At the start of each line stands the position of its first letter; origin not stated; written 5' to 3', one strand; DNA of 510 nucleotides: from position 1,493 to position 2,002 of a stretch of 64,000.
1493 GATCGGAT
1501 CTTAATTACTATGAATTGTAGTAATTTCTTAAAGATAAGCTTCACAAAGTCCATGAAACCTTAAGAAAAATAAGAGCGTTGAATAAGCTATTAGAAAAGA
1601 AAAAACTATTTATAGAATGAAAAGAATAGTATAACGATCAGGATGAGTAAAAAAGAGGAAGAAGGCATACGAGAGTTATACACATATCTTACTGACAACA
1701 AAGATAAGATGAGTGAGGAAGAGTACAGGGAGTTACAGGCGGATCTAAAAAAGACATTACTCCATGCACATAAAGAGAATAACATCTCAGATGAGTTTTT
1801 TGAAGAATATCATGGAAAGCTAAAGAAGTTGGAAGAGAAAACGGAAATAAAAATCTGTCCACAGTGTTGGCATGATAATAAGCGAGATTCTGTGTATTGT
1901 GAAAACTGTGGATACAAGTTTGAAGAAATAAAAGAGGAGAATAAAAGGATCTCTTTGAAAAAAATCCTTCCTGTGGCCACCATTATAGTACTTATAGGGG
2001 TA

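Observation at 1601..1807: IR-B: near-identical duplicate of a promoter-proximal region plus N-terminal coding module, inverted, at 56078..56283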

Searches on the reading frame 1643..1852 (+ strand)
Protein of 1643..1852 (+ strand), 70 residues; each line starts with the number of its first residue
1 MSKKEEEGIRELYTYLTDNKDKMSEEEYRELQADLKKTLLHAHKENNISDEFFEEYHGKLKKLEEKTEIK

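Call 13: find_homologous_proteins(query=window:1643-1852:+, max_evalue=0.01)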
Query seq(70 aa) (70 aa): 1 proteins with E <= 0.01 among 2 candidates.
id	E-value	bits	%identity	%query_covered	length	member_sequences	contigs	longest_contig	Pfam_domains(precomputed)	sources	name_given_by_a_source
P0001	3.5e-26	108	82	97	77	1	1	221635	-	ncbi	-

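Call 14: find_encoding_contigs(protein=P0001, flank=10000, max_places=6)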
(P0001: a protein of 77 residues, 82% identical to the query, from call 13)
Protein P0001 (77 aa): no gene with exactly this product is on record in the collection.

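Call 23: find_related_loci(query=window:1643-1852:+, collection=genome_contigs, flank=10000)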
Query seq(70 aa) (70 aa) in genome_contigs; peptide patterns used: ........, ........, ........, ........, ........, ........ (x = any residue, [..] = any of these).
599 stretches matched a pattern, but none encodes a relative of the query by tblastn (E <= 1e-3).

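Call 38: search_protein_representatives(protein=window:1643-1840:+)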
Query: 66 residues. Proteins with E-value up to 0.001 (for the whole library): 15; up to 1e-10: 8; up to 1e-30: 0. The best 15 are listed.
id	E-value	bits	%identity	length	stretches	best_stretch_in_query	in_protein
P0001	1.4e-26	107.4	86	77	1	1-63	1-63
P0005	2.9e-12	62.4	62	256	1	1-65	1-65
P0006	3.0e-12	62.4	56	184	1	1-64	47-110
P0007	3.3e-12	62.2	61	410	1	1-64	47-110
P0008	3.4e-12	62.2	56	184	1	1-64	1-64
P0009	5.5e-12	61.5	61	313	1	1-64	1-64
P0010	7.4e-12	61.1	56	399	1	1-64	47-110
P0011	1.4e-11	60.3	60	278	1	1-65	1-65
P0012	3.5e-10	55.9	58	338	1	1-66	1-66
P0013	8.3e-09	51.6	51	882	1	3-65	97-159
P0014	1.4e-07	47.7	52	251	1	3-65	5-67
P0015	1.2e-06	44.8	51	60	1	1-49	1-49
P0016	1.7e-06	44.3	49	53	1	1-53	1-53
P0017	3.1e-06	43.5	43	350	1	5-64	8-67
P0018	1.3e-04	38.4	43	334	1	5-64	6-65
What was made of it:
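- Tried and rejected: The exhaustive search was needed to find the family (call 38).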

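Call 42: find_related_loci(query=A2, collection=genome_contigs, flank=10000)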
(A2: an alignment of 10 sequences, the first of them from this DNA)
Query A2 (66 aa) in genome_contigs; peptide patterns used: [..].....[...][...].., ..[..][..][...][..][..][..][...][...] (x = any residue, [..] = any of these).
250 stretches matched a pattern, but none encodes a relative of the query by tblastn (E <= 1e-3).
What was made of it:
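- Tried and rejected: Head family in the GTDB representative genomes, by single sequence and by alignment: no relatives (calls 23, 42).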

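Call 43: find_homologous_proteins(query=A2, max_evalue=0.001)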
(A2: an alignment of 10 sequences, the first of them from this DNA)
Query A2 (10 sequences) (66 aa, profile of the alignment): 5 proteins with E <= 0.001 among 2828 candidates.
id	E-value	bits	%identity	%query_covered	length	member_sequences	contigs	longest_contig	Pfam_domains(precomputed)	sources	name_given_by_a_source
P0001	1.5e-27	113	83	100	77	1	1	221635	-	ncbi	-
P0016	1.2e-19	88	49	80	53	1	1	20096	-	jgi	-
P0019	3.3e-16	77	47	74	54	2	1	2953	-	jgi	-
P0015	1.2e-15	75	53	71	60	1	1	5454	-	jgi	-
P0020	6.0e-11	60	43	80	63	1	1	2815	-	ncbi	ncbi:hypothetical protein DRN58_08725, partial [Thermococci archaeon]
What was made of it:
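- Tried and rejected: The word-indexed protein search returned only short head ORFs (calls 13, 43).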

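Call 44: find_encoding_contigs(protein=P0016, flank=10000, max_places=5)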
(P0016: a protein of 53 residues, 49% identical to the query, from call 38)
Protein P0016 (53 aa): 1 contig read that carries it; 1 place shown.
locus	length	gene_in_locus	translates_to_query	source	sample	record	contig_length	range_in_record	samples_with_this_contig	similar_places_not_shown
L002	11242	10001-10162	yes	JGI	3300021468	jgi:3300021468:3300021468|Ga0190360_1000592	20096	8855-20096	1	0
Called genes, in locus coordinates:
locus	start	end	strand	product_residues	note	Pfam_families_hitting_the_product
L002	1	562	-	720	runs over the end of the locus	PF00801:PKD, PF18911:PKD_4, PF00801:PKD, PF22352:K319L-like_PKD (weak)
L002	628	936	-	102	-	PF00338:Ribosomal_S10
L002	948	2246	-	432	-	PF00009:GTP_EFTU, PF01926:MMR_HSR1 (weak), PF03144:GTP_EFTU_D2, PF03143:GTP_EFTU_D3, PF22594:GTP-eEF1A_C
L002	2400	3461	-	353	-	PF00248:Aldo_ket_red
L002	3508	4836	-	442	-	PF01554:MatE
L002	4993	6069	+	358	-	PF00144:Beta-lactamase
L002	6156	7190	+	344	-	PF01547:SBP_bac_1, PF13416:SBP_bac_8, PF13531:SBP_bac_11, PF13343:SBP_bac_6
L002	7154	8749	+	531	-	PF00528:BPD_transp_1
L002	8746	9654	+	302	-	PF00005:ABC_tran, PF13304:AAA_21 (weak)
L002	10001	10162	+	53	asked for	-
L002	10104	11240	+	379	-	?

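Call 45: find_encoding_contigs(protein=P0007, flank=10000, max_places=5)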
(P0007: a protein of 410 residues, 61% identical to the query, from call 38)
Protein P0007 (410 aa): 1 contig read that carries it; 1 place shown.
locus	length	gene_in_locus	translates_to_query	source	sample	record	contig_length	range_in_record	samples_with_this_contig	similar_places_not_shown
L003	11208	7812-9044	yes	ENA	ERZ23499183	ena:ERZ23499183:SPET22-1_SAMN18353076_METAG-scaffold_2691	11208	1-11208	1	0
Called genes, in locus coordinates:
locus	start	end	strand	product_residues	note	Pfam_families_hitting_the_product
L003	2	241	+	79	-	PF13549:ATP-grasp_5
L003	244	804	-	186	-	PF02163:Peptidase_M50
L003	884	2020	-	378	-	PF00155:Aminotran_1_2, PF00266:Aminotran_5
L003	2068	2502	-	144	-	PF08279:HTH_11 (weak), PF08280:HTH_Mga (weak), PF13404:HTH_AsnC-type, PF13412:HTH_24, PF22482:AsnC_trans_reg_3, PF01037:AsnC_trans_reg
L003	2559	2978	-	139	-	-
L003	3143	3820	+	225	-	PF00578:AhpC-TSA, PF08534:Redoxin, PF10417:1-cysPrx_C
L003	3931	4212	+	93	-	PF01880:Desulfoferrodox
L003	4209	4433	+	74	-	PF22277:EncFtn-like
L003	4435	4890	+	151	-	PF02915:Rubrerythrin (weak)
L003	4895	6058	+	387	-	PF00753:Lactamase_B, PF19583:ODP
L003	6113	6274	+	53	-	PF00301:Rubredoxin, PF21349:RUBY_RBDX (faint)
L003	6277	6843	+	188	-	PF00210:Ferritin, PF02915:Rubrerythrin, PF23458:DUF7130 (weak), PF21349:RUBY_RBDX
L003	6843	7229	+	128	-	PF13596:PAS_10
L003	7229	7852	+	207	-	PF22175:Ogg-HhH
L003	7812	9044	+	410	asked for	PF13240:Zn_Ribbon_1 (weak), PF13248:Zn_ribbon_3 (weak), PF26490:DUF8159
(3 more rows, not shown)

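Call 48: find_encoding_contigs(protein=P0010, flank=10000, max_places=5)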
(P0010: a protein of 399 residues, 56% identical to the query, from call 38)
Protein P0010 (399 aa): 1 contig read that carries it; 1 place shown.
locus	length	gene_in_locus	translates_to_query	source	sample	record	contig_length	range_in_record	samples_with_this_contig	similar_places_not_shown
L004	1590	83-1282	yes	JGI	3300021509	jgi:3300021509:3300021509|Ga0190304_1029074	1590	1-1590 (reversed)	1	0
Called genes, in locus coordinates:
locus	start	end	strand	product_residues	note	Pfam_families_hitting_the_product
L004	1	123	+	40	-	?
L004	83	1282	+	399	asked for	-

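Call 49: find_encoding_contigs(protein=P0017, flank=10000, max_places=5)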
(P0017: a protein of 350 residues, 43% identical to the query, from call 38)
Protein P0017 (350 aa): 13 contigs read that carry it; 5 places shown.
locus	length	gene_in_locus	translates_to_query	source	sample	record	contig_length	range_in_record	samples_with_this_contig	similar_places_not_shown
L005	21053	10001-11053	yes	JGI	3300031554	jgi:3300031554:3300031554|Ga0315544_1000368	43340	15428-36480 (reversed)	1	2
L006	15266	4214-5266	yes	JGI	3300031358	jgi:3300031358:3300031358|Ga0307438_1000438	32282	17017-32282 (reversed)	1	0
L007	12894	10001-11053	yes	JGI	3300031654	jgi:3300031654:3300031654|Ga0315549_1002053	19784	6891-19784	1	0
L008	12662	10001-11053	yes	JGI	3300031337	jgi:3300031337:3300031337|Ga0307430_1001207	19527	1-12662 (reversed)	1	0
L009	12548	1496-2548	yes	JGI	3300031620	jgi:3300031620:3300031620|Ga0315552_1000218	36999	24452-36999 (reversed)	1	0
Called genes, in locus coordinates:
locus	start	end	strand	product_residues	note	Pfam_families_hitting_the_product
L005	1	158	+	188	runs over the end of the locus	PF02676:TYW3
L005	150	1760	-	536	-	PF00501:AMP-binding, PF13193:AMP-binding_C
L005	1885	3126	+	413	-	PF00330:Aconitase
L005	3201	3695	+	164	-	PF02830:V4R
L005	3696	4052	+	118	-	PF03259:Robl_LC7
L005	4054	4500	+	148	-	PF27323:RdxA_C (weak)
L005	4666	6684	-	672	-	-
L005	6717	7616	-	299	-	PF01063:Aminotran_4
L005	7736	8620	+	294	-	-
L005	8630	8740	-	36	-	-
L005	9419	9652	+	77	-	PF13240:Zn_Ribbon_1 (weak)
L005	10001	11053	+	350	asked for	PF13240:Zn_Ribbon_1 (weak), PF13248:Zn_ribbon_3 (weak), PF27618:Zn_ribbon_GTF2H2 (weak)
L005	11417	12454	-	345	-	PF01494:FAD_binding_3 (faint)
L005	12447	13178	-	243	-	PF01416:PseudoU_synth_1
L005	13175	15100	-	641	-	PF17214:KH_TffA, PF07650:KH_2 (weak), PF00753:Lactamase_B, PF16661:Lactamase_B_6, PF23023:Anti-Pycsar_Apyc1 (weak), PF12706:Lactamase_B_2 (weak), PF10996:Beta-Casp, PF07521:RMMBL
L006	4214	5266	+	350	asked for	PF13240:Zn_Ribbon_1 (weak), PF13248:Zn_ribbon_3 (weak), PF27618:Zn_ribbon_GTF2H2 (weak)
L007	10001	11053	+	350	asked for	PF13240:Zn_Ribbon_1 (weak), PF13248:Zn_ribbon_3 (weak), PF27618:Zn_ribbon_GTF2H2 (weak)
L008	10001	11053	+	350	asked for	PF13240:Zn_Ribbon_1 (weak), PF13248:Zn_ribbon_3 (weak), PF27618:Zn_ribbon_GTF2H2 (weak)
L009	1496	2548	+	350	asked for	PF13240:Zn_Ribbon_1 (weak), PF13248:Zn_ribbon_3 (weak), PF27618:Zn_ribbon_GTF2H2 (weak)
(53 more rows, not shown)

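Call 50: find_encoding_contigs(protein=P0008, flank=10000, max_places=5)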
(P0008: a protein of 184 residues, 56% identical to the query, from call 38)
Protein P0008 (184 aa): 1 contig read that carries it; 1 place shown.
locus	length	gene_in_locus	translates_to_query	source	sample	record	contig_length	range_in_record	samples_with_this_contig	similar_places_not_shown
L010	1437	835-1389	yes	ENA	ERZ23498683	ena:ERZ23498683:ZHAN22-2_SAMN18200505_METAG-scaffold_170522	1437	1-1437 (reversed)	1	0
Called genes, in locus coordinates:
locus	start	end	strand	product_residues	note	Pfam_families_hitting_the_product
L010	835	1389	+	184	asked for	PF12773:DZR (faint), PF13240:Zn_Ribbon_1 (weak)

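Call 56: search_protein_families(library=pfam, proteins=[P0005, P0007, P0008, P0009, P0010, P0011, P0012, P0013, P0014, P0018], max_evalue=0.001)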
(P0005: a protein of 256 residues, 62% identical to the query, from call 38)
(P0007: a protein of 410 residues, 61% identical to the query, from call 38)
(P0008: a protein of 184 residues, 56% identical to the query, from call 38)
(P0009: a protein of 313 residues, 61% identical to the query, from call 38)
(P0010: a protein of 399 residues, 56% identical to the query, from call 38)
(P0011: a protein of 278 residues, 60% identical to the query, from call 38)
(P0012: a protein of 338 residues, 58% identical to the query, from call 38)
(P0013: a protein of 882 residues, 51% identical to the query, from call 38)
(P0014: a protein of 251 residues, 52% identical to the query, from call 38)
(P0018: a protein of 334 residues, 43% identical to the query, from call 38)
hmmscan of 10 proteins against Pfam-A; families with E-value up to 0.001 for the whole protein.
P0005 (256 aa): 4 families
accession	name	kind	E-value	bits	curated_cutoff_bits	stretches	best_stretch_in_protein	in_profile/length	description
PF13248.11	Zn_ribbon_3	-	4e-07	29.7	27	1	74-98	2-26/26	zinc-ribbon domain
PF13240.11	Zn_Ribbon_1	-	7e-07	29.3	25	1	76-97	1-22/23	zinc-ribbon domain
PF12773.13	DZR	-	6.6e-05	23.4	27.3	1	77-97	1-21/45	Double zinc ribbon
PF24460.1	DUF7575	-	7.5e-05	22.4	28.5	1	75-98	4-27/28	Domain of unknown function (DUF7575)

P0007 (410 aa): 4 families
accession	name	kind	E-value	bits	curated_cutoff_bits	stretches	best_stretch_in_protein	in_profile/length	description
PF13248.11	Zn_ribbon_3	-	2.9e-07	30.1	27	1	126-148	3-25/26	zinc-ribbon domain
PF13240.11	Zn_Ribbon_1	-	1.9e-06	27.9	25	1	127-148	1-22/23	zinc-ribbon domain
PF12773.13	DZR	-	0.00024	21.6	27.3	1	128-149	1-22/45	Double zinc ribbon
PF07760.16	DUF1616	-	0.00027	20.7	31.6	1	150-256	138-251/307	Protein of unknown function (DUF1616)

P0008 (184 aa): 3 families
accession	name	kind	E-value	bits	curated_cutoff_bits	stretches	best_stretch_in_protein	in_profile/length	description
PF12773.13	DZR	-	2.1e-06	28.2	27.3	1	95-181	13-45/45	Double zinc ribbon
PF13240.11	Zn_Ribbon_1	-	5e-05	23.4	25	1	162-184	1-23/23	zinc-ribbon domain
PF13248.11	Zn_ribbon_3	-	0.00044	20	27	0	163-184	5-26/26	zinc-ribbon domain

P0009 (313 aa): 0 families

P0010 (399 aa): 0 families

P0011 (278 aa): 4 families
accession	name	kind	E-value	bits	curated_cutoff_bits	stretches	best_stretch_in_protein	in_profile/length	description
PF11611.13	DUF4352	-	5e-11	43.4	25.9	1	182-259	29-107/122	Domain of unknown function (DUF4352)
PF13248.11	Zn_ribbon_3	-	9.6e-08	31.7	27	1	80-102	3-25/26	zinc-ribbon domain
PF13240.11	Zn_Ribbon_1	-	1.7e-06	28.1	25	1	81-102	1-22/23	zinc-ribbon domain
PF12773.13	DZR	-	0.00023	21.7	27.3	1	82-104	1-23/45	Double zinc ribbon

P0012 (338 aa): 0 families

P0013 (882 aa): 3 families
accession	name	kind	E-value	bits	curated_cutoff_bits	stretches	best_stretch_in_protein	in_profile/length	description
PF13231.12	PMT_2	-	7e-13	49.5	26.1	1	315-475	3-159/160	Dolichyl-phosphate-mannose-protein mannosyltransferase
PF00754.31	F5_F8_type_C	-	1.4e-09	38.5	28.2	1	759-874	2-124/127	F5/8 type C domain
PF02366.24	PMT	-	8.7e-07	29.2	22.7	1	329-477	78-235/245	Dolichyl-phosphate-mannose-protein mannosyltransferase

P0014 (251 aa): 7 families
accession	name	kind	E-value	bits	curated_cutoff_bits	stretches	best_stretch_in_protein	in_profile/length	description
PF13240.11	Zn_Ribbon_1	-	2.6e-11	43.4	25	2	81-102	1-22/23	zinc-ribbon domain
PF13248.11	Zn_ribbon_3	-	3.5e-11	42.6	27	2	80-103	3-26/26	zinc-ribbon domain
PF12773.13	DZR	-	2.5e-07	31.2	27.3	1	81-100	26-45/45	Double zinc ribbon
PF17032.10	Zn_ribbon_15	-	2.6e-05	25.4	28.9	0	74-100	47-73/73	zinc-ribbon family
PF18912.6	DZR_2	-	5.7e-05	23.3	27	0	81-104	9-32/56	Double zinc ribbon domain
PF14803.11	Zn_ribbon_Nudix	-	0.00034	20.9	25.6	0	80-90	1-11/34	Nudix N-terminal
PF24463.1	DUF7577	-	0.00085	19.3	28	0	221-240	5-24/27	Domain of unknown function (DUF7577)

P0018 (334 aa): 1 family
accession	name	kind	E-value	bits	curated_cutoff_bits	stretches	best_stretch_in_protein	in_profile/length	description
PF06818.20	Fez1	-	0.00026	22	34.4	1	98-168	38-108/199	Fez1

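Call 64: predict_structure(alignment_id=A2)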
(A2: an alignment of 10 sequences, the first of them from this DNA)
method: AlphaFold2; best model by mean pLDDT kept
length: 66 residues; sequences in the alignment: 10
mean_pLDDT: 90.3   pTM: 0.71
mean pLDDT of the five models: 90.3, 89.9, 89.9, 87.6, 87.4
residues with pLDDT >= 90: 52; 70-90: 11; 50-70: 3; < 50: 0
segments of 3 or more residues with pLDDT < 50: none
pLDDT, mean of each block of 10 residues (from residue 1): 84 92 92 94 93 94 79
secondary structure, 60 per line:
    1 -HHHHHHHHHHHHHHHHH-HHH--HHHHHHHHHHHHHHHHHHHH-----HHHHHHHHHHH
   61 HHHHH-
elements in order: H2-18 H25-44 H50-65
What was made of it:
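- Three-helix bundle, mean pLDDT 90 (call 64).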

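Call 68: fold_search(model_id=the predicted structure, library=pdb)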
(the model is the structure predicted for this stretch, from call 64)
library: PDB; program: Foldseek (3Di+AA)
matches with E <= 10: 202; with E <= 0.001: 0
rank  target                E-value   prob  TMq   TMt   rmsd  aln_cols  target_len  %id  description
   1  2odm_A                3.4e-01  0.87  0.59  0.52   3.3        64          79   19  Crystal structure of S. aureus YlaN, an essential leucine rich protein involved in the control of cell shape (released 2007-06-05)
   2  9a4a_A                5.8e-01  0.85  0.64  0.48   3.4        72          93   11  Model of YLAN-FUR by crosslinking MS and deep learning (released 2024-09-18)
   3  2odm_B                9.1e-01  0.66  0.59  0.50   3.1        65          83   18  Crystal structure of S. aureus YlaN, an essential leucine rich protein involved in the control of cell shape (released 2007-06-05)
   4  5v8i_1t               9.7e-01  0.87  0.73  0.53   2.1        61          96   13  Thermus thermophilus 70S ribosome lacking ribosomal protein uS17 (released 2018-03-28)
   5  2k3w_MODEL_1_A        1.2e+00  0.54  0.61  0.57   2.9        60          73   25  NMR structure of VPS4A-MIT-CHMP6 (released 2008-10-28)
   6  1yxr_MODEL_1_A        1.4e+00  0.51  0.60  0.54   2.9        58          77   24  NMR Structure of VPS4A MIT Domain (released 2005-09-06)
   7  6en2_A                1.5e+00  0.38  0.49  0.13   3.2        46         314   17  Structure of the Tn1549 transposon Integrase (aa 82-397, R225K) in complex with a circular intermediate DNA (CI6b-DNA) (released 2018-04-04)
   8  2cpt_MODEL_1_A        1.5e+00  0.35  0.55  0.36   3.9        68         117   19  Solution structure of MIT domain from human SKD1 (released 2005-11-19)
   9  8uu5_t                1.9e+00  0.57  0.64  0.55   2.5        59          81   12  Cryo-EM structure of the Listeria innocua 70S ribosome (head-swiveled) in complex with pe/E-tRNA (structure I-B) (released 2024-02-28)
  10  6ivo_B                2.0e+00  0.35  0.48  0.13   5.5        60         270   15  Crystal structure of a membrane protein P208A (released 2019-11-06)
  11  9igy_B                2.3e+00  0.69  0.55  0.22   0.8        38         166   26  Structure of a Chimeric Protein Composed of the SNX5 PhoX Domain and the N-terminal domain of NCOA7-AS,crystal form II (released 2026-01-28)
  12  6n5x                  2.6e+00  0.66  0.54  0.22   0.7        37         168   27  Crystal structure of the SNX5 PX domain in complex with the CI-MPR (space group P212121 - Form 1) (released 2019-09-18)
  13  4y4o_2t               2.6e+00  0.57  0.70  0.51   2.1        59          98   14  Crystal structure of the Thermus thermophilus 70S ribosome with rRNA modifications and bound to protein Y (YfiA) at 2 (released 2015-03-18)
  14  6ivp_B                2.6e+00  0.28  0.48  0.13   5.5        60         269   15  Crystal structure of a membrane protein P262A (released 2019-11-06)
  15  1wvt_B                2.6e+00  0.10  0.39  0.20   6.4        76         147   14  Crystal structure of uncharacterized protein ST2180 from Sulfolobus tokodaii (released 2006-01-03)
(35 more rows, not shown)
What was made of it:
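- On Any described protein domain family, for the head: The best Foldseek PDB E-value is 0.34 (YlaN; MIT domains at about 1.2-3.6), which is generic three-helix similarity (call 68).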

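Call 70: find_related_loci(query=A2, collection=metagenome_contigs, flank=6000)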
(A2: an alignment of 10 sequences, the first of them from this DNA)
Query A2 (66 aa) in metagenome_contigs; peptide patterns used: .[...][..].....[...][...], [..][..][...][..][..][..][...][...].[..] (x = any residue, [..] = any of these).
600 stretches matched a pattern (row limit reached: there are more); 4 encode a relative of the query (tblastn E <= 1e-3); 4 distinct loci.
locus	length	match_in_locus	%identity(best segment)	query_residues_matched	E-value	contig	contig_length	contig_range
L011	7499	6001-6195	63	1-65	2e-21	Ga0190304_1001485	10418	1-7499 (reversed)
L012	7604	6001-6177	53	3-61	2e-15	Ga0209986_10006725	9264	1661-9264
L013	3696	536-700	49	4-56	4e-13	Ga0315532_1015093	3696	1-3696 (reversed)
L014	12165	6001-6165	49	4-56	4e-13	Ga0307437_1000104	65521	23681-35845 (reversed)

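Call 80: find_related_loci(query=A2, collection=viral_contigs, flank=6000)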
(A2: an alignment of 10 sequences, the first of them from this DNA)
Query A2 (66 aa) in viral_contigs; peptide patterns used: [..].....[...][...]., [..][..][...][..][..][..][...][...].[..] (x = any residue, [..] = any of these).
310 stretches matched a pattern, but none encodes a relative of the query by tblastn (E <= 1e-3).
